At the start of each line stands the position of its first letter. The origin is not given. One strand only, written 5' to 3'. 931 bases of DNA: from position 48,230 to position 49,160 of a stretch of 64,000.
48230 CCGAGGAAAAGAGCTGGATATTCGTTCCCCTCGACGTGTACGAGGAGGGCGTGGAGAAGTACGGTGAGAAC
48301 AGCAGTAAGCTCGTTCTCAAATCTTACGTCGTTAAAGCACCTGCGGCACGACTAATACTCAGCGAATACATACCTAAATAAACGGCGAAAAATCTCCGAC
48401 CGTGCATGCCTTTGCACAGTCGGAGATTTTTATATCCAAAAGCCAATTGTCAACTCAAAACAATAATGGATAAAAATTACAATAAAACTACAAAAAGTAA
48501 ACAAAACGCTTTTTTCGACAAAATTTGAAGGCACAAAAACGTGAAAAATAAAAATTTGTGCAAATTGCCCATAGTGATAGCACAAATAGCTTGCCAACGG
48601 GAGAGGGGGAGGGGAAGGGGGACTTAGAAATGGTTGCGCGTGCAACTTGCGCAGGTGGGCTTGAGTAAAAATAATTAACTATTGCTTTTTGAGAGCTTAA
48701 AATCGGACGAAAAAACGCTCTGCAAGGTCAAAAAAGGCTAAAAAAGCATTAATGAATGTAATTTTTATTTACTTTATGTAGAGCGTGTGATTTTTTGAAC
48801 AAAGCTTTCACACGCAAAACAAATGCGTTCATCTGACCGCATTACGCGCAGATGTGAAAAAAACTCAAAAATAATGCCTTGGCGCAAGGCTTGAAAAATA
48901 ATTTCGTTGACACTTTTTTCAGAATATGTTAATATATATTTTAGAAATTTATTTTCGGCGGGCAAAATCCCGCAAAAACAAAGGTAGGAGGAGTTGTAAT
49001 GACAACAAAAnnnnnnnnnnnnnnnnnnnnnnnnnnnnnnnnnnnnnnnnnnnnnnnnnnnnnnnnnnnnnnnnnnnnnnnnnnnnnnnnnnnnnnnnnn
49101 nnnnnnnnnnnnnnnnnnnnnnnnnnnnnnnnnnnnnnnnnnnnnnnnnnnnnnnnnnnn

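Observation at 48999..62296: Seven-gene surface/transport locus with four ABC permeases, one giant SBP fusion and two large orphan proteins, but no ATPase, hydrolase or regulator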

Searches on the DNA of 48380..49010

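Call 74: search_rna_families(source=window, start=48380, end=49010, threshold=evalue, max_evalue=1)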
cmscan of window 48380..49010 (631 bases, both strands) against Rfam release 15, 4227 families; matches with E-value up to 1: 2.
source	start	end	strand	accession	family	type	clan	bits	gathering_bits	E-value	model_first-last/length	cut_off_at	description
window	48783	48843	+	RF02610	BSR0709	Gene; sRNA;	-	20.8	382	0.0012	1-318/318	no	Brucella sRNA 0709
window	48775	48887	+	RF00125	IS128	Gene; sRNA;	-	17.2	80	0.49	1-209/209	no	IS128 RNA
